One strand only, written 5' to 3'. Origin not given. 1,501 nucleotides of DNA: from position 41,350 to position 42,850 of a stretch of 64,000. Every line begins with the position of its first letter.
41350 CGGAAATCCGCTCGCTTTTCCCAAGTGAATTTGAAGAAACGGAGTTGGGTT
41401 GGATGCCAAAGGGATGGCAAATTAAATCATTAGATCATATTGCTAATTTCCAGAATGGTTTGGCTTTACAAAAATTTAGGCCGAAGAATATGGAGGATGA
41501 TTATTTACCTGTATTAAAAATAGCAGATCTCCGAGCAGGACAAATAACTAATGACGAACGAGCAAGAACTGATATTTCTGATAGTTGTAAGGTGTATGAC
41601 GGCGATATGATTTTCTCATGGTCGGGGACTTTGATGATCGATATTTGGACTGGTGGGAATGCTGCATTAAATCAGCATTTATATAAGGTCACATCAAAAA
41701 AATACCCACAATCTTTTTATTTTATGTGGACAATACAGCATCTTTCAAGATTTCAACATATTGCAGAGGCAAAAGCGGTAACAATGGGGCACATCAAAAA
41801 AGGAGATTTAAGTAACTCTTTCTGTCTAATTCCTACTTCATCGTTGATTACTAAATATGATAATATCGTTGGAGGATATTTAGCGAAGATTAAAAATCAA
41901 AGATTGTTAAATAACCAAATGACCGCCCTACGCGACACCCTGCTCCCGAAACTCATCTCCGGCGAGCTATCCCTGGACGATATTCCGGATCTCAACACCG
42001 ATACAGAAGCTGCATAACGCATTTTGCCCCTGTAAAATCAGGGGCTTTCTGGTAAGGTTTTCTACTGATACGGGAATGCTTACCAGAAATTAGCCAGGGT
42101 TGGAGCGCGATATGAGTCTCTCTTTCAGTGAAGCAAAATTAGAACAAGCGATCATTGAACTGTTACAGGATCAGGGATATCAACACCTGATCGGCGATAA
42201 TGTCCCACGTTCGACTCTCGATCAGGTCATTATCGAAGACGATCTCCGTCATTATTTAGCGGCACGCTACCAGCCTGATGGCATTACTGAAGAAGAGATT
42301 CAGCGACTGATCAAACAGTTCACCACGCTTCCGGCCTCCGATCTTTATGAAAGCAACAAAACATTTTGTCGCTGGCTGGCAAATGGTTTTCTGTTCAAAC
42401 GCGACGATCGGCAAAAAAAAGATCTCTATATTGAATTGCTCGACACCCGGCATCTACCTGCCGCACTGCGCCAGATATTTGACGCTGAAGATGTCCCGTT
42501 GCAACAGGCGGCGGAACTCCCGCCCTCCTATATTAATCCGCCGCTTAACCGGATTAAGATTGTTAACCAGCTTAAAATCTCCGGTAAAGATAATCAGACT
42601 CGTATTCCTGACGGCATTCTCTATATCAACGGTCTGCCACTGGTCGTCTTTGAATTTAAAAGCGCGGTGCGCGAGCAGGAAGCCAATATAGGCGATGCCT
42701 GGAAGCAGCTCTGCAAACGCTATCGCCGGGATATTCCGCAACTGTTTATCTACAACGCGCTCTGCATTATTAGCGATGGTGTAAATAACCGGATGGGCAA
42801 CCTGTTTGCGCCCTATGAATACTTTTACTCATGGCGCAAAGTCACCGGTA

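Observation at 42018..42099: Structured spacer between hsdS and hsdR: terminator-like hairpin overlapping a longer inverted repeat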

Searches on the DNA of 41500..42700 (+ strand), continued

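Call 66: search_with_rna_model(model_id=R1, sources=[window, L016, L017, L018, L020, L021, L022, L023, L024, L025, L026, L027, L028, L030, L031, L032, L034, L036, L040, L041, L042, L043, L045, L046, L047, L127, L128, L129, L130, L131, L132, L133, L134, L135, L136, L137, L138], max_evalue=10, make_alignment=true, show_alignments=8)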
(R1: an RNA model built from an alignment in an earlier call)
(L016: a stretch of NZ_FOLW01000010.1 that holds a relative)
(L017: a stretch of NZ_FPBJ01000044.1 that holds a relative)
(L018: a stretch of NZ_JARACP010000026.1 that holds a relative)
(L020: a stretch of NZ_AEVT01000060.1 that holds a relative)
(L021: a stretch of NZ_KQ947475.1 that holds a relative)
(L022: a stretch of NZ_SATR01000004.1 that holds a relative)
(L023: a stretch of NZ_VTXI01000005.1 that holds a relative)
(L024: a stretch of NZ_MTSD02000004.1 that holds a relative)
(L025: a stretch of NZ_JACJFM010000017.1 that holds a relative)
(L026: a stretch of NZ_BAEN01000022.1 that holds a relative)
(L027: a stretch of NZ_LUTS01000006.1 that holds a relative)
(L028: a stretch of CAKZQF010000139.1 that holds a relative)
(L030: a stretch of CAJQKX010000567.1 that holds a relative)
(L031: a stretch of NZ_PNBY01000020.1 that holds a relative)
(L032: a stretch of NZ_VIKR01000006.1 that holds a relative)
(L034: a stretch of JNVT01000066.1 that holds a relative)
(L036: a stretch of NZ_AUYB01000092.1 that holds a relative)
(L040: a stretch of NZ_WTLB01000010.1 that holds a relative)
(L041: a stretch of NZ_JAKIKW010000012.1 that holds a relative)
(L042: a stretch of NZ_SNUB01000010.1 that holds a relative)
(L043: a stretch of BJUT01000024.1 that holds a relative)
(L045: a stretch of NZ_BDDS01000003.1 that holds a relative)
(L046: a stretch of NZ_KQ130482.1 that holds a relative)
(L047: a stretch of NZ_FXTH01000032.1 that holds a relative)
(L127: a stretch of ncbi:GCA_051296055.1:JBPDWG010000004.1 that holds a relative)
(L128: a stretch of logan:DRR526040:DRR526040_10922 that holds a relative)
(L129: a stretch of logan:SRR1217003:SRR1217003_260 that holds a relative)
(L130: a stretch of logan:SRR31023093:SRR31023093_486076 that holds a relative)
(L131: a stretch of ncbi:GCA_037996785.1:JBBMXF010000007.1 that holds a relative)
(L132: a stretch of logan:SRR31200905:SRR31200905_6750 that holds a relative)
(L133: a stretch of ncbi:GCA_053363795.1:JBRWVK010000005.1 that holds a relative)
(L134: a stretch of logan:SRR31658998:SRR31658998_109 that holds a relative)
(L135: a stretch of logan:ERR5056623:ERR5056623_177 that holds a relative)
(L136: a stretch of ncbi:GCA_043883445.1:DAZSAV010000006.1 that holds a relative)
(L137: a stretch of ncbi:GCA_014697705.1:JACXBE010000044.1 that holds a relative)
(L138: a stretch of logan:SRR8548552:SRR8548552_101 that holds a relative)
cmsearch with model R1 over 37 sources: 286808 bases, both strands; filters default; matches with E-value up to 10: 26.
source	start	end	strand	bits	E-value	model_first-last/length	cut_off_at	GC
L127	1711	1780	+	92.7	5.2e-16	1-70/70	no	0.4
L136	1711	1779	+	91.5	9e-16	1-70/70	no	0.41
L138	1711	1779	+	91.5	9e-16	1-70/70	no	0.41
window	42022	42091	+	91.2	1e-15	1-70/70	no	0.41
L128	1710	1779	+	83.8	3.2e-14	1-70/70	no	0.39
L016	2391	2458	+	73.2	4.2e-12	1-70/70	no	0.4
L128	1732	1827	-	45.4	1.6e-06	1-70/70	no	0.46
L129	1685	1750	+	34.7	0.00022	1-70/70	no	0.39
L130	1694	1758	+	32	0.00076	1-70/70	no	0.43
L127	1733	1788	-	30.2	0.0018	1-70/70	no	0.39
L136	1735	1777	-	27.7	0.0057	25-68/70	no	0.37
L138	1735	1777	-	27.7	0.0057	25-68/70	no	0.37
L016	2413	2466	-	27.5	0.0061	1-70/70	no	0.39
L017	2381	2454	+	22.7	0.058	1-70/70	no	0.31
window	42046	42089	-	20.4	0.16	25-68/70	no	0.39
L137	1677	1754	+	19.5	0.25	1-70/70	no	0.31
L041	3964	4029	-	14.8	2.2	1-70/70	no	0.36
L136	6301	6355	-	14.4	2.7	1-70/70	no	0.58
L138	6349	6403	-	14.4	2.7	1-70/70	no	0.58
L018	3826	3893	-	14.2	2.9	1-70/70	no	0.4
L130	3075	3139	-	13.8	3.5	1-70/70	no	0.37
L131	1678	1734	+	13.4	4.2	1-70/70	no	0.32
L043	3829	3891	-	12.7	5.8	1-70/70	no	0.33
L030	3793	3863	-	12.4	6.5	1-70/70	no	0.38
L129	3081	3143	-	12.3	6.9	1-70/70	no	0.46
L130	1714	1767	-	12.2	7.2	1-70/70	no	0.43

Alignment A4: 26 matches aligned to the model, 129 columns, each read 5' to 3' on its own strand. Consensus structure (alignment columns), stored with it:
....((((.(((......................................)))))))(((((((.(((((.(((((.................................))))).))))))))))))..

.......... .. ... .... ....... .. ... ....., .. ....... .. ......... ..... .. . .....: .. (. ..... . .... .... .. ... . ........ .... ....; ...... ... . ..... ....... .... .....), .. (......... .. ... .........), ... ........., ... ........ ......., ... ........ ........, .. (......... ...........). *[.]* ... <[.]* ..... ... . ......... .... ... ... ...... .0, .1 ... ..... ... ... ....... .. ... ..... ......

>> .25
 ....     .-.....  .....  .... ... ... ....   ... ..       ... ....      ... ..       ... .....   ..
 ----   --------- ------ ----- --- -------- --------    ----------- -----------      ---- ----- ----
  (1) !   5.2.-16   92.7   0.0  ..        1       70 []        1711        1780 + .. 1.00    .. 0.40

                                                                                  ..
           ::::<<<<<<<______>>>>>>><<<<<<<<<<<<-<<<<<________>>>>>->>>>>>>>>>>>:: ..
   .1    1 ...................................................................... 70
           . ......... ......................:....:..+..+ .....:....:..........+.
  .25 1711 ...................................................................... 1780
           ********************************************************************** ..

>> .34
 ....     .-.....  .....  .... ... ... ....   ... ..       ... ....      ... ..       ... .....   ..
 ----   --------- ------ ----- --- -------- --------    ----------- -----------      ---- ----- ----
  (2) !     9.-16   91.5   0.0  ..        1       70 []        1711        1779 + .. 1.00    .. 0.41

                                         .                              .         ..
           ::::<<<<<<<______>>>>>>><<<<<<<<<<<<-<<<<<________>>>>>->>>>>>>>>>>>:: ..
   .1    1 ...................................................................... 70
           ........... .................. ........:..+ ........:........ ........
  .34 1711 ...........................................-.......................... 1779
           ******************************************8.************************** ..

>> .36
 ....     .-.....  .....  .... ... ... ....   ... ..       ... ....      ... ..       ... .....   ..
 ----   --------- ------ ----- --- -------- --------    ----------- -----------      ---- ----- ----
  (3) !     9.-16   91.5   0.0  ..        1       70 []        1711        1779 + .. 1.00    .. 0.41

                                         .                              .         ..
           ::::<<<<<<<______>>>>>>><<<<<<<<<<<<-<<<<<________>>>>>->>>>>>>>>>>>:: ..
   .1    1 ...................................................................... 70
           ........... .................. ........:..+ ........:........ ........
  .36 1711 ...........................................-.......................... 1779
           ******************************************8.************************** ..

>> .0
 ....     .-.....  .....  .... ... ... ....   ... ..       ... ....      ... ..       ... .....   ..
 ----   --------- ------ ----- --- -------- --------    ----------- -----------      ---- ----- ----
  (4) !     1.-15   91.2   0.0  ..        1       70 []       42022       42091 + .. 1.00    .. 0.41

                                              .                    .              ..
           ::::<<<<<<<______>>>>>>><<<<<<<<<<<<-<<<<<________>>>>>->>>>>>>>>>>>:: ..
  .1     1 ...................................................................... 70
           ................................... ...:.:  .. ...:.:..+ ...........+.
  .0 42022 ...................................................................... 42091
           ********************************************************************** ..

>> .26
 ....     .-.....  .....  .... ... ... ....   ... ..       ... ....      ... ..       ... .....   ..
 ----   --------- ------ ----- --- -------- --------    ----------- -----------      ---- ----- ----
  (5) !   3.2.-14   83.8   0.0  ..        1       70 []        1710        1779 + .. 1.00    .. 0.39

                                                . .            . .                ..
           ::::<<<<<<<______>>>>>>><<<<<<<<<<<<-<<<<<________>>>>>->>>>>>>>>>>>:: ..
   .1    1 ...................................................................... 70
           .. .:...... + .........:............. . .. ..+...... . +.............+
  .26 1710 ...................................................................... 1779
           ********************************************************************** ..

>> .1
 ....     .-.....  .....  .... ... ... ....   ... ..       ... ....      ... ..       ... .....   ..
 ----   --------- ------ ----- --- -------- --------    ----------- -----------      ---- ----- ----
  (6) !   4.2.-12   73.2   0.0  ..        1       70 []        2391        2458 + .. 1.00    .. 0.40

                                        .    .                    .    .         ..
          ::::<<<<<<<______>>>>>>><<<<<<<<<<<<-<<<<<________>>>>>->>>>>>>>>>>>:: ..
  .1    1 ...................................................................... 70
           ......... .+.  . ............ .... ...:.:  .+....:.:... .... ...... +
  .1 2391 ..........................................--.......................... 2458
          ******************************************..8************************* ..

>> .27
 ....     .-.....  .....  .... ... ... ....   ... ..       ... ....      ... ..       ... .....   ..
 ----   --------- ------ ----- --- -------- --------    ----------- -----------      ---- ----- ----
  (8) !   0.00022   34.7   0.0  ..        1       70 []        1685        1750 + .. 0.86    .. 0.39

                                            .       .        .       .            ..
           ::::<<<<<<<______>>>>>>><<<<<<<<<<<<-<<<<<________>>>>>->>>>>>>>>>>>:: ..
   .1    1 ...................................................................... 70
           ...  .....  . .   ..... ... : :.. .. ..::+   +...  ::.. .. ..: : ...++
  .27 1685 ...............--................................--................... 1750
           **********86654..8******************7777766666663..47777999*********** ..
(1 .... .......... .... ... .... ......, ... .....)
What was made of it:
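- On Dispersed repeat (REP/BIME, MITE): One + strand hit in the window (call 66).
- It also finds it directly after hsdS in Yokenella, Salmonella, Pragia, Photorhabdus (E about 2e-4) and, more weakly, Xenorhabdus (call 66). One + strand hit in the window with the covariance model (call 66).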
